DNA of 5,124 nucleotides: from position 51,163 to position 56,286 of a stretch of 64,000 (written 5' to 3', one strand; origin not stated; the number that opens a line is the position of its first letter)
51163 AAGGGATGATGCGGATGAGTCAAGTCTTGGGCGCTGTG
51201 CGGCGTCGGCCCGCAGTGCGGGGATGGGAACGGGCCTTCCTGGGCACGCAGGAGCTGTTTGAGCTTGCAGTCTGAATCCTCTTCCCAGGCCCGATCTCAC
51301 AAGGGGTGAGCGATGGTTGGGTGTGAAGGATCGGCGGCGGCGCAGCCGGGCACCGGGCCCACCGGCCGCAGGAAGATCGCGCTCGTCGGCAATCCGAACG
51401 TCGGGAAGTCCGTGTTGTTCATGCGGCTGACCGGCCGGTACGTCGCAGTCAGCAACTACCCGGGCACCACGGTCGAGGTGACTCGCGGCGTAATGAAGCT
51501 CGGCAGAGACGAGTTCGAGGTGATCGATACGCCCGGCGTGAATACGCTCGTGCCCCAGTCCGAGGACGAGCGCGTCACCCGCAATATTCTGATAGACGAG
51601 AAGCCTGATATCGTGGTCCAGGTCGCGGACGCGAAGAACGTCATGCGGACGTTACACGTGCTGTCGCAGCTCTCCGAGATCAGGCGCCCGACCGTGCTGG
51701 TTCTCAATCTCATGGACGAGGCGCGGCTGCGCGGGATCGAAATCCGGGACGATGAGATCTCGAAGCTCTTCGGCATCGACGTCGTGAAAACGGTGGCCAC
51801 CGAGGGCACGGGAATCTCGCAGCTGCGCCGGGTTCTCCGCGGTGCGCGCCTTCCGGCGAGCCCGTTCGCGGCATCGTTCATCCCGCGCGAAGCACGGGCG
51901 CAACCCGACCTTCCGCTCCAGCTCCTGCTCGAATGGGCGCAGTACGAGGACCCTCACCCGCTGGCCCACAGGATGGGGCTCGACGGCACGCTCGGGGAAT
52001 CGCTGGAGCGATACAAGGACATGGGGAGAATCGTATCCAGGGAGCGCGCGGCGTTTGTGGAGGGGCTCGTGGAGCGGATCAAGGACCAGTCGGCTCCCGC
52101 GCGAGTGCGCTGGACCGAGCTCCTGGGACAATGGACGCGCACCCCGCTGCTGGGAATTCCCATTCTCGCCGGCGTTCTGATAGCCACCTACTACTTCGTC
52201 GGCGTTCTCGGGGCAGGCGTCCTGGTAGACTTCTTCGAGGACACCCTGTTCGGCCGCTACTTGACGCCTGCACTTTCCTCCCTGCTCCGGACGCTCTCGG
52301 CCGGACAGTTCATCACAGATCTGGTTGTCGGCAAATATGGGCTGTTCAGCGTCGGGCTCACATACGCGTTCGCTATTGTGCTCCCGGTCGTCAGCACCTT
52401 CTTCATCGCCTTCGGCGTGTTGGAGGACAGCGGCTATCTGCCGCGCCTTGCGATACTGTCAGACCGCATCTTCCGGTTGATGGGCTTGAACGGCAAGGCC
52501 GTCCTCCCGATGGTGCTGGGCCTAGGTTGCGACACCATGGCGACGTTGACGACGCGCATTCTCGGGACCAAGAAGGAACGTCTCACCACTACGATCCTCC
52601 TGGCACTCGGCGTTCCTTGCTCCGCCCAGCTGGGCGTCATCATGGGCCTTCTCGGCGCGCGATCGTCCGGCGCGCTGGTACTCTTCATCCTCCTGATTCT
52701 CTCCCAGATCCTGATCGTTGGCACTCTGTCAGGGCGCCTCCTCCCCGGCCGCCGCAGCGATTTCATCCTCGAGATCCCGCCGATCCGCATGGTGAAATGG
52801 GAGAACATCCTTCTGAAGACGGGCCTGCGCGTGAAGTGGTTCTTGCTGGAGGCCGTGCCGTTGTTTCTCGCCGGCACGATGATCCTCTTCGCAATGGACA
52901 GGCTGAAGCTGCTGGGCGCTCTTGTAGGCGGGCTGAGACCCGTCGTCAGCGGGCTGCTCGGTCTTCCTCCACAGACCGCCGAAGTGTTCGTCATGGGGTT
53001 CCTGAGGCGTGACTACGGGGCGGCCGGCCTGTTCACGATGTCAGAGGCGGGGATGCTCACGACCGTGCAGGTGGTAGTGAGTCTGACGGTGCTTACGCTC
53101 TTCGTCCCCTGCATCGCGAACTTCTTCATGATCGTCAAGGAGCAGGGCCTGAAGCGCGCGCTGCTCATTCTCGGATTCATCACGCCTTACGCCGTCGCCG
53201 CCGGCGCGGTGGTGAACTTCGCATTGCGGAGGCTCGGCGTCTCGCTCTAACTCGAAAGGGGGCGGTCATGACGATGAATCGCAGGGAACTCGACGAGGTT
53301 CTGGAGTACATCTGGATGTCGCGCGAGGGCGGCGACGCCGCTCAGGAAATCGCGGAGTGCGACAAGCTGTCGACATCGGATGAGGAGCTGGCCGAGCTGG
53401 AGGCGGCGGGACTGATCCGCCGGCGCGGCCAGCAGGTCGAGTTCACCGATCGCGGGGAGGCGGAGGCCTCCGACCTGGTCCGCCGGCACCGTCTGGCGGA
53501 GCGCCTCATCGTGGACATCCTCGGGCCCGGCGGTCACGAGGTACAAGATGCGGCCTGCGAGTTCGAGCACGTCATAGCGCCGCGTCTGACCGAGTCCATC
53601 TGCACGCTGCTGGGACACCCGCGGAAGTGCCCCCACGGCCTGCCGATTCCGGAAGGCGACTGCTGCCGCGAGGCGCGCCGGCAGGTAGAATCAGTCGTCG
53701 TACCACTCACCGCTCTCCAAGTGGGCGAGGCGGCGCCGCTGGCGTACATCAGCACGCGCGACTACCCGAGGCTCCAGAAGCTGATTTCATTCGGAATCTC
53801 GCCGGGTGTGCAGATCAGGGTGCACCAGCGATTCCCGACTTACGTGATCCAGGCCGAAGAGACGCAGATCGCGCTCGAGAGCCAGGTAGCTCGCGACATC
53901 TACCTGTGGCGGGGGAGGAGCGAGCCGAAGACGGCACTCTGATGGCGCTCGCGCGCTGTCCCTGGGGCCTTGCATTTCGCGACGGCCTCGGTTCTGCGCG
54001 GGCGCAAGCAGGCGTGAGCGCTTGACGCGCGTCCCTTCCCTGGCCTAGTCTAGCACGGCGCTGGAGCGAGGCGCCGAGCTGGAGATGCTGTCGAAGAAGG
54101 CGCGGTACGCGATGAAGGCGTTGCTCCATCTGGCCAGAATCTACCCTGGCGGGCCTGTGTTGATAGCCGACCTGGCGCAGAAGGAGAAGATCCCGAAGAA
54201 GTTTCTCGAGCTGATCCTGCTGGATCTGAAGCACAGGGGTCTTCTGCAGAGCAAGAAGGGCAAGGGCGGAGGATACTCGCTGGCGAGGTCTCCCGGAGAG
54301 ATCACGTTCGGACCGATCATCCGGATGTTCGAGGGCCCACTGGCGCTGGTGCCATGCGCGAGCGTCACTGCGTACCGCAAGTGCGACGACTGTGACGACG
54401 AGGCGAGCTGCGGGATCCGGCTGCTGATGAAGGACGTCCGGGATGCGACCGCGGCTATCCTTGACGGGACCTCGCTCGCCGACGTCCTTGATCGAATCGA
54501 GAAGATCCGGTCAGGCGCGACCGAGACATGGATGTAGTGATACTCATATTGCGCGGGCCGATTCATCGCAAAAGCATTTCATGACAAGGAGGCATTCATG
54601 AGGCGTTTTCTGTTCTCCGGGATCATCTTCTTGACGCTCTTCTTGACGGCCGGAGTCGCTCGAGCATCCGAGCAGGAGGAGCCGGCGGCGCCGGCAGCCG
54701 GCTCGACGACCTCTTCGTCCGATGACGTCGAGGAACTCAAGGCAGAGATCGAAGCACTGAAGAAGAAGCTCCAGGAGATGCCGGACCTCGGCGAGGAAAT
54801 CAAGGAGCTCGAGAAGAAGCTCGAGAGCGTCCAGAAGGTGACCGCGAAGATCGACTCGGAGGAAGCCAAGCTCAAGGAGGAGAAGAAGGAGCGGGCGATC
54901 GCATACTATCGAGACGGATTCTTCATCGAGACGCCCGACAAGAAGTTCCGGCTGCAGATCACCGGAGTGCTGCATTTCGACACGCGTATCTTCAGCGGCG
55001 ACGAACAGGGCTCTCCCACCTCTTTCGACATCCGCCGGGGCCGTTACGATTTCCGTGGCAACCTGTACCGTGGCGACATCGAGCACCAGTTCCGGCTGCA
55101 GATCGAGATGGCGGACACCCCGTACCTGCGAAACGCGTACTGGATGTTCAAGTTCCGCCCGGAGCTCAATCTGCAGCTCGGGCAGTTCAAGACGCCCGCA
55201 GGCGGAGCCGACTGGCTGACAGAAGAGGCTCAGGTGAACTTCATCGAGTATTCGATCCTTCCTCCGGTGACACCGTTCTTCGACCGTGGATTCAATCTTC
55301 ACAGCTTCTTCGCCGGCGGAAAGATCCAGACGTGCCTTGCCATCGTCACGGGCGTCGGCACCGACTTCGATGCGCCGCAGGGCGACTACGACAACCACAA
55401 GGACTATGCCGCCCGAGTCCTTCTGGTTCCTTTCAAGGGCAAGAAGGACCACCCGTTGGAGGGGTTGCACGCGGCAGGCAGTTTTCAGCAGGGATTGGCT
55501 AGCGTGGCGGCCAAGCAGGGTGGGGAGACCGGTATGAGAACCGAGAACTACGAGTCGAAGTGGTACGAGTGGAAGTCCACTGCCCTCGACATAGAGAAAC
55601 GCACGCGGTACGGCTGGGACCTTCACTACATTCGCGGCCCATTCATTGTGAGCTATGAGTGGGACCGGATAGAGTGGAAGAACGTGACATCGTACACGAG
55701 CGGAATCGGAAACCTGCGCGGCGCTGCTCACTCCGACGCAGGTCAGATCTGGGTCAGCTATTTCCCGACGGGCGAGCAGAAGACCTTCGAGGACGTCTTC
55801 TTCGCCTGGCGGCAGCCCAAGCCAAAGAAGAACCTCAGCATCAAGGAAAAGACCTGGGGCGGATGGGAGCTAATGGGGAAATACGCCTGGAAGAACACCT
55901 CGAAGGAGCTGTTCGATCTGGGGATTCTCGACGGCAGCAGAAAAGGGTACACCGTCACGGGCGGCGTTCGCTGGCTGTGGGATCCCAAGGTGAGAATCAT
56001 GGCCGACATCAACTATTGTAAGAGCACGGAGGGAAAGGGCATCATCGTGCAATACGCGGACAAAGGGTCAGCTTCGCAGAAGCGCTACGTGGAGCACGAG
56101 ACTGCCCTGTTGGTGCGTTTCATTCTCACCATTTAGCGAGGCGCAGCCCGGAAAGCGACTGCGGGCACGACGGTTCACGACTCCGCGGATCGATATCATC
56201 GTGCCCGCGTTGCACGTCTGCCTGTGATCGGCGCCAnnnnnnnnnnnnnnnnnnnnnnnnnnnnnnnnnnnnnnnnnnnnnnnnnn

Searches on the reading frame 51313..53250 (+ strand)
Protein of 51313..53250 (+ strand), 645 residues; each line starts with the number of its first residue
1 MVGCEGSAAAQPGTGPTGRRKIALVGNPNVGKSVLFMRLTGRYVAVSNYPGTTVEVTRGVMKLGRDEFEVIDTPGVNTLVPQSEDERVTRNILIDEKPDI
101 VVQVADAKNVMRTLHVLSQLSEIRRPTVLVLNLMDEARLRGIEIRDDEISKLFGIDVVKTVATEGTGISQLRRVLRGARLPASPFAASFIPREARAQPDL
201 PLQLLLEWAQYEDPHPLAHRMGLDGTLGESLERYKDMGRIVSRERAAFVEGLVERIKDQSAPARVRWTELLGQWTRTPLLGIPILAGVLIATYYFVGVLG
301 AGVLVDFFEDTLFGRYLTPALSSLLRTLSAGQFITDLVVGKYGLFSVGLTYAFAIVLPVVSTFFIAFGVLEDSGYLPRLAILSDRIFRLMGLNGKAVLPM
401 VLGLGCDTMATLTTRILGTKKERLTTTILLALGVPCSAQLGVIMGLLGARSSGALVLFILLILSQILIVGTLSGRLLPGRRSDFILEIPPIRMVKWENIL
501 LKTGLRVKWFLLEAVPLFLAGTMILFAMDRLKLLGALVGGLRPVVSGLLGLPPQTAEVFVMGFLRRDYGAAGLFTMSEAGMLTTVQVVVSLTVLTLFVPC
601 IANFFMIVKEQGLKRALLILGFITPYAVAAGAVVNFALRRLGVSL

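Call 41: search_protein_families(library=ncbifam, proteins=[window:51313-53250:+], max_evalue=0.00001)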
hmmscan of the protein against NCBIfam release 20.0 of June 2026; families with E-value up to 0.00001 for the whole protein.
window:51313-53250:+ (645 aa): 19 families
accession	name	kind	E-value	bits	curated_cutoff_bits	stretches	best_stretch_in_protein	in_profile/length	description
TIGR00437.1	feoB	equivalog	2.3e-114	383.3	315.65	1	26-610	1-594/594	ferrous iron transport protein B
NF007105.0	PRK09554.1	equivalog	9.3e-49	166.2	683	1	21-538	5-539/772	Fe(2+) transporter permease subunit FeoB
TIGR03594.1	GTPase_EngA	equivalog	7.1e-19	68.1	306.7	1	21-173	2-154/432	ribosome biogenesis GTPase Der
NF000908.1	PRK00089.1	equivalog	5.5e-15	55.4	237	1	22-177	6-165/291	GTPase Era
TIGR00231.1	small_GTP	domain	1.3e-14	54.3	42.5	1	19-173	3-160/164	GTP-binding protein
NF003661.0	PRK05291.1-3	equivalog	1.6e-14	54.1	380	1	21-176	218-367/448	tRNA uridine-5-carboxymethylaminomethyl(34) synthesis GTPase MnmE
TIGR03918.1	GTP_HydF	equivalog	4.5e-14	52.1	325.55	1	18-176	6-164/392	[FeFe] hydrogenase H-cluster maturation GTPase HydF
NF002828.0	PRK03003.1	equivalog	8.7e-13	47.7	631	1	14-176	208-380/477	ribosome biogenesis GTPase Der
TIGR00450.1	mnmE_trmE_thdF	equivalog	4.9e-12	45.7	252.6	1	21-137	211-329/446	tRNA uridine-5-carboxymethylaminomethyl(34) synthesis GTPase MnmE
TIGR00436.1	era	equivalog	5.2e-11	42.4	116.25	1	21-183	2-166/270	GTPase Era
NF007071.0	PRK09518.1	equivalog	8.6e-11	41.1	953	1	17-178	442-613/706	bifunctional cytidylate kinase/GTPase Der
TIGR03596.1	GTPase_YlqF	equivalog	2.1e-09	37.2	208.2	1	21-93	120-188/276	ribosome biogenesis GTPase YlqF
NF003255.0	PRK04213.1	equivalog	4.2e-09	36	164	1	19-115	9-108/204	GTP-binding protein EngB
TIGR02729.1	Obg_CgtA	equivalog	6.8e-09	35.2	280.25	1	22-173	160-322/329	Obg family GTPase CgtA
NF007171.0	PRK09602.1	subfamily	9.1e-08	31.3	387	1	21-60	4-43/397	YchF-related putative GTPase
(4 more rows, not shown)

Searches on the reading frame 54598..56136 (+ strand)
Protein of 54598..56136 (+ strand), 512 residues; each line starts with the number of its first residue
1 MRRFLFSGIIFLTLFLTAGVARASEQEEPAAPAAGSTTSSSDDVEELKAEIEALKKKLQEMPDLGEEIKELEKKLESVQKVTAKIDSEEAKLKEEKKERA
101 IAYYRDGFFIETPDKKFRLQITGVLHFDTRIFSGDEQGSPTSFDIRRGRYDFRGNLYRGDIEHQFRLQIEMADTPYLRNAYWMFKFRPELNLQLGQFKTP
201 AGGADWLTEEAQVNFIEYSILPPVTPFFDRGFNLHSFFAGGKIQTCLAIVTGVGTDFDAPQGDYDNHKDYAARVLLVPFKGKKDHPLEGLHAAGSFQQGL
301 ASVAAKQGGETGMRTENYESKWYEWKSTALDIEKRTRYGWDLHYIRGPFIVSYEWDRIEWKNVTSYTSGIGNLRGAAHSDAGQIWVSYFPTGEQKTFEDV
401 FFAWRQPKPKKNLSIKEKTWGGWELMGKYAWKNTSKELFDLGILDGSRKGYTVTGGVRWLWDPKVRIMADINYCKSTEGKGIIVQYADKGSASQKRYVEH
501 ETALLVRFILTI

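Call 55: search_protein_families(library=pfam, proteins=[window:54598-56136:+], max_evalue=0.001)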
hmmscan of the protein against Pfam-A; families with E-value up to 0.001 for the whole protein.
window:54598-56136:+ (512 aa): 1 family
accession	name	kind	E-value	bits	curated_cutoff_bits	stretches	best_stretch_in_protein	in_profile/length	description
PF07396.17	Porin_O_P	-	5.8e-16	59.1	20.9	1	120-474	2-344/370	Phosphate-selective porin O and P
